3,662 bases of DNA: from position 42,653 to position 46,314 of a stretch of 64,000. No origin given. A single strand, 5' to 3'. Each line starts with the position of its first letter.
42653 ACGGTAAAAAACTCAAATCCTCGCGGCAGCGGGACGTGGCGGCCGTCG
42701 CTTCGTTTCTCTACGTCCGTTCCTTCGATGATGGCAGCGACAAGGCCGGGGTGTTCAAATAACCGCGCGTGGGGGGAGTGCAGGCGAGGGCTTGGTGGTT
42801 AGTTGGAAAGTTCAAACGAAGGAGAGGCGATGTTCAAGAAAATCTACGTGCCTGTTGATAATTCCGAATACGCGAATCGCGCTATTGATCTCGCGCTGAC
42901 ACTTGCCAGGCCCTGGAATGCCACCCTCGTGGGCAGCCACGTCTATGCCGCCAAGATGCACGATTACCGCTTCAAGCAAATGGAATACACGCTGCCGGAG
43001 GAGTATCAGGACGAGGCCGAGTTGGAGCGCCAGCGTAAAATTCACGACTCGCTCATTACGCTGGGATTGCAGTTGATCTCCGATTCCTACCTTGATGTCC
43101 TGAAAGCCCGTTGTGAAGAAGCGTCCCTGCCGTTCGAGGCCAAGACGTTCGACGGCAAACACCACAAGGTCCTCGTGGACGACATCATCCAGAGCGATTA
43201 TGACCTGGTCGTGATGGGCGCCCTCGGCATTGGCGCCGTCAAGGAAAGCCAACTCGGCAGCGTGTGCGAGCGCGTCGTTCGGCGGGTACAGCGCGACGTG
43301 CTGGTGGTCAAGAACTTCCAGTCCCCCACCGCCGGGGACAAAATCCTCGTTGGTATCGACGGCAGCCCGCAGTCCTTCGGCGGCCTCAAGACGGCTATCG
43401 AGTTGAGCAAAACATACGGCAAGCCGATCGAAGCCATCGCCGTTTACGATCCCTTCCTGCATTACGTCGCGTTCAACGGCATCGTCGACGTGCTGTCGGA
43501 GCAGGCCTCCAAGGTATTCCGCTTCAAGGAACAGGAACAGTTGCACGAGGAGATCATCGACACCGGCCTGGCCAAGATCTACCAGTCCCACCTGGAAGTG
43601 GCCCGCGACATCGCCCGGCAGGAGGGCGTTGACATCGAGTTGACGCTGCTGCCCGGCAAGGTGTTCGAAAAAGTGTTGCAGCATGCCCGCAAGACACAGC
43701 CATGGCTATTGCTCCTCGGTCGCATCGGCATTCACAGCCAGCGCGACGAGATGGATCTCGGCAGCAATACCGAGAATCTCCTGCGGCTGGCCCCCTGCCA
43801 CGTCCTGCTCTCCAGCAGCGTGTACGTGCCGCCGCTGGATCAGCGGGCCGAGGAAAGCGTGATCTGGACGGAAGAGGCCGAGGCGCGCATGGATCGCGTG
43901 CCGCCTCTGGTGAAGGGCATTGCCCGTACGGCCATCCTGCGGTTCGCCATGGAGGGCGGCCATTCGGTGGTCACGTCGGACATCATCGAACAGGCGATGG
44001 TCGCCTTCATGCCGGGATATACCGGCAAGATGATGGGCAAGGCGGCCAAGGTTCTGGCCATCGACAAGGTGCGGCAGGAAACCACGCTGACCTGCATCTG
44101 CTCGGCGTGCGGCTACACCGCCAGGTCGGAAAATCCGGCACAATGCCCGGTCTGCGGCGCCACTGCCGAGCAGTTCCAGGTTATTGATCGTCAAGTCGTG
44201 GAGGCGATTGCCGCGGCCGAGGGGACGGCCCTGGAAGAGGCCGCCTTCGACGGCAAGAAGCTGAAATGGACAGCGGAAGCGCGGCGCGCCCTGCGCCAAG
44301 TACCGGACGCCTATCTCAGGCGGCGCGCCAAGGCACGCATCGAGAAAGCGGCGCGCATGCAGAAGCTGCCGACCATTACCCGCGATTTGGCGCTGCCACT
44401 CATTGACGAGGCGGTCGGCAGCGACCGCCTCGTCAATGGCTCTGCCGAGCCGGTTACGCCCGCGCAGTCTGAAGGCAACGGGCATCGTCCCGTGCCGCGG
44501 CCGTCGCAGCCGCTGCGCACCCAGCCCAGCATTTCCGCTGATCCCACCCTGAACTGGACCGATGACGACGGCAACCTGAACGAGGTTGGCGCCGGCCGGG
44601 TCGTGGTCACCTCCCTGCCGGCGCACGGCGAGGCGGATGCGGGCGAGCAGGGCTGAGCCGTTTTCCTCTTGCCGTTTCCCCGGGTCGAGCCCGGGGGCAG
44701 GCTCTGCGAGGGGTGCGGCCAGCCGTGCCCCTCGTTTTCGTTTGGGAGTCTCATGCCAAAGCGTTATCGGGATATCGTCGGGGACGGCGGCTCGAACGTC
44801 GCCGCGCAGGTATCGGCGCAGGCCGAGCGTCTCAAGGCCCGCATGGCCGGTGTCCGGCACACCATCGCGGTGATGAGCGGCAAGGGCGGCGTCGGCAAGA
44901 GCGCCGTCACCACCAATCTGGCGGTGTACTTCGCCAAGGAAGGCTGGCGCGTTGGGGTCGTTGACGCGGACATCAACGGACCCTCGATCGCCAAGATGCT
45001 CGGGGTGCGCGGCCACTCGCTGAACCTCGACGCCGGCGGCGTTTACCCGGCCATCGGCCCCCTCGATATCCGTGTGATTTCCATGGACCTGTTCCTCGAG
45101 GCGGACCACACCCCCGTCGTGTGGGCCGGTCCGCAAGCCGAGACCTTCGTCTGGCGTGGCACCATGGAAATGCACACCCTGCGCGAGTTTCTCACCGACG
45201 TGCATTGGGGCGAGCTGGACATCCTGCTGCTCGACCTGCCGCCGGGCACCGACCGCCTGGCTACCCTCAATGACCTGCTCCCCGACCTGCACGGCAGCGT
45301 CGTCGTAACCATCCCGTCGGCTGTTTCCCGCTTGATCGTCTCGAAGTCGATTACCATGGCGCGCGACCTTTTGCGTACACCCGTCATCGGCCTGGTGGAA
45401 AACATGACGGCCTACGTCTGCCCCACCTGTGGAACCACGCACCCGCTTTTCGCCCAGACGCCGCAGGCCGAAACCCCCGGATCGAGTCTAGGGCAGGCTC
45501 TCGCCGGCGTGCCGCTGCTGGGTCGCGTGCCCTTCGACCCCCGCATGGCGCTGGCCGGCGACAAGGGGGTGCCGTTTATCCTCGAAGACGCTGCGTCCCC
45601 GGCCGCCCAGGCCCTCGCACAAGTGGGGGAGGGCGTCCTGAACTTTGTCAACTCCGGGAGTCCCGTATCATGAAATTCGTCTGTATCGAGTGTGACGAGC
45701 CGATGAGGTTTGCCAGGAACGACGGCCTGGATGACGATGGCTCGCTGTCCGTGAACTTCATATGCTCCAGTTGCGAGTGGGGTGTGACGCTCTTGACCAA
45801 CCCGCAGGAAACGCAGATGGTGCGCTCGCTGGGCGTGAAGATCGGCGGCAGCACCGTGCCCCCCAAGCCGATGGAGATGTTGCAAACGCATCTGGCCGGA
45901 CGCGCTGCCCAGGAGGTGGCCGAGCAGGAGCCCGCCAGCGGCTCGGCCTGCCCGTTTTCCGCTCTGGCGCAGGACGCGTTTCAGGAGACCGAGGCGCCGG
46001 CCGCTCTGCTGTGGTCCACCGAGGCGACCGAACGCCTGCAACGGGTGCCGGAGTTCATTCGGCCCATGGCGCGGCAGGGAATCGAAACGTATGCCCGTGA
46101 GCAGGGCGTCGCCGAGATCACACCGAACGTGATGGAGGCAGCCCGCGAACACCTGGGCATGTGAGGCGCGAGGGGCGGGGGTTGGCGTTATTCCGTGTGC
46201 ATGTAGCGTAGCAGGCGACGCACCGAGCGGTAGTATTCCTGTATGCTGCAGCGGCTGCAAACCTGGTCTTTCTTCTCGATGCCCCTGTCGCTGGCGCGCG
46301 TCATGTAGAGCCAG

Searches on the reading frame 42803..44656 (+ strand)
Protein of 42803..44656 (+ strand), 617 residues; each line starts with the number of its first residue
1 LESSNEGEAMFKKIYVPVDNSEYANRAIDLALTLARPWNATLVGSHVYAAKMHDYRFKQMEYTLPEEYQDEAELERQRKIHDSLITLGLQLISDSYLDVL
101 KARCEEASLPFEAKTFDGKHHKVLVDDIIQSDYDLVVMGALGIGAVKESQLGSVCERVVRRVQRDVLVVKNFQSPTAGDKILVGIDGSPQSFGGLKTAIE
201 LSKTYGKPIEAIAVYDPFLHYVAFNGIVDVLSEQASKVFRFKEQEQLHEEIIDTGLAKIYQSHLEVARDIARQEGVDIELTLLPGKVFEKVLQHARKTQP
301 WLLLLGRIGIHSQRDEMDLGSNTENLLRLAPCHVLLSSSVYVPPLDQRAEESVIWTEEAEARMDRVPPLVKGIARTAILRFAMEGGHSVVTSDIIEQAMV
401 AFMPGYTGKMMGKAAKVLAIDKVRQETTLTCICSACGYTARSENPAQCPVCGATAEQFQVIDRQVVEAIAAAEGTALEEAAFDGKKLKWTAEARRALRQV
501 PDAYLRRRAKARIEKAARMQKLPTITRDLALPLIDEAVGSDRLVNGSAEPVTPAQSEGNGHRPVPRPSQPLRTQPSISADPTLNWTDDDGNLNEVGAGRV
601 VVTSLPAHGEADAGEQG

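Call 36: search_protein_families(library=pfam, proteins=[window:42803-44656:+], max_evalue=0.001)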
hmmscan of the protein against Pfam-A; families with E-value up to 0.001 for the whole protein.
window:42803-44656:+ (617 aa): 3 families
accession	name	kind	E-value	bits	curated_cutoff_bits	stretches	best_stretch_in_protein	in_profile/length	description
PF00582.32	Usp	-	4.6e-39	134.6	24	2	10-170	1-141/141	Universal stress protein family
PF08369.16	PCP_red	-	2.6e-20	72.6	32.5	2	355-398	1-44/45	Proto-chlorophyllide reductase 57 kD subunit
PF21349.2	RUBY_RBDX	-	3.6e-08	33.2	26.5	1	433-458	3-29/30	Rubrerythrin, rubredoxin-like domain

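Call 64: search_protein_families(library=ncbifam, proteins=[window:42803-44656:+], max_evalue=0.001)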
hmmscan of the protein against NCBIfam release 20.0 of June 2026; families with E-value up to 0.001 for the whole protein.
window:42803-44656:+ (617 aa): 6 families
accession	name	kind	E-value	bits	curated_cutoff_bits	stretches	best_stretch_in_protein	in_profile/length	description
NF002789.0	PRK02910.1-3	equivalog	2.1e-13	50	509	2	349-399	480-530/535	ferredoxin:protochlorophyllide reductase (ATP-dependent) subunit B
TIGR01278.1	DPOR_BchB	equivalog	5.8e-12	45.2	490.35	1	348-399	457-508/512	ferredoxin:protochlorophyllide reductase (ATP-dependent) subunit B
NF002790.0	PRK02910.1-4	equivalog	3e-05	22.9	912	0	347-402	473-528/530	ferredoxin:protochlorophyllide reductase (ATP-dependent) subunit B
NF011698.0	PRK15118.1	equivalog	3.9e-05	23.8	202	0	92-169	62-137/144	universal stress protein UspA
NF008380.0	PRK11175.1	equivalog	0.00082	18.4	227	0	120-175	250-307/313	universal stress protein UspE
NF045783.1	Nigrythrn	equivalog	0.00098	19.3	340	0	431-459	172-200/202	nigerythrin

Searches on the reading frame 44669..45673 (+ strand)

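Call 36: search_protein_families(library=pfam, proteins=[window:44669-45673:+], max_evalue=0.001)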
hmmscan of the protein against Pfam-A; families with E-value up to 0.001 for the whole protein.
window:44669-45673:+ (334 aa): 6 families
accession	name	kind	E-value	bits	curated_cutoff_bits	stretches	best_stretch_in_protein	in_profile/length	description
PF10609.15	ParA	-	1.6e-71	241.1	27.1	2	158-322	87-244/246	NUBPL iron-transfer P-loop NTPase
PF01656.29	CbiA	-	2.1e-13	50.8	25.4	1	66-115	1-49/125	CobQ/CobB/MinD/ParA nucleotide binding domain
PF13614.12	AAA_31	-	1.6e-08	35.1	27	1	65-105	3-43/177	AAA domain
PF09140.17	MipZ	-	1.8e-05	24.6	20.7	1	64-115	1-52/262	ATPase MipZ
PF02374.21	ArsA_ATPase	-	5.6e-05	22.9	24.3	1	66-101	3-38/305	Anion-transporting ATPase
PF16575.11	CLP1_P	-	0.00079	19.7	26.6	0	71-107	1-37/188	mRNA cleavage and polyadenylation factor CLP1 P-loop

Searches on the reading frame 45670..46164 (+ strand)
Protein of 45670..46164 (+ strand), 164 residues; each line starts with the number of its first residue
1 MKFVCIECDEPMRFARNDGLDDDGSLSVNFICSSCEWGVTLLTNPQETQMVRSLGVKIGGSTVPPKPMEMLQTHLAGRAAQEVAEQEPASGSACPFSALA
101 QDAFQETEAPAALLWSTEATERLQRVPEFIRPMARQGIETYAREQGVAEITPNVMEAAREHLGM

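Call 60: search_protein_families(library=pfam, proteins=[window:45670-46164:+], max_evalue=0.001)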
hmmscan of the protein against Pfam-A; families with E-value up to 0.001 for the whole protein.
window:45670-46164:+ (164 aa): 1 family
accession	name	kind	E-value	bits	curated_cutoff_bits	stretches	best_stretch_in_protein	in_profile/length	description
PF08369.16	PCP_red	-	6.4e-17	61.8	32.5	1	115-159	1-45/45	Proto-chlorophyllide reductase 57 kD subunit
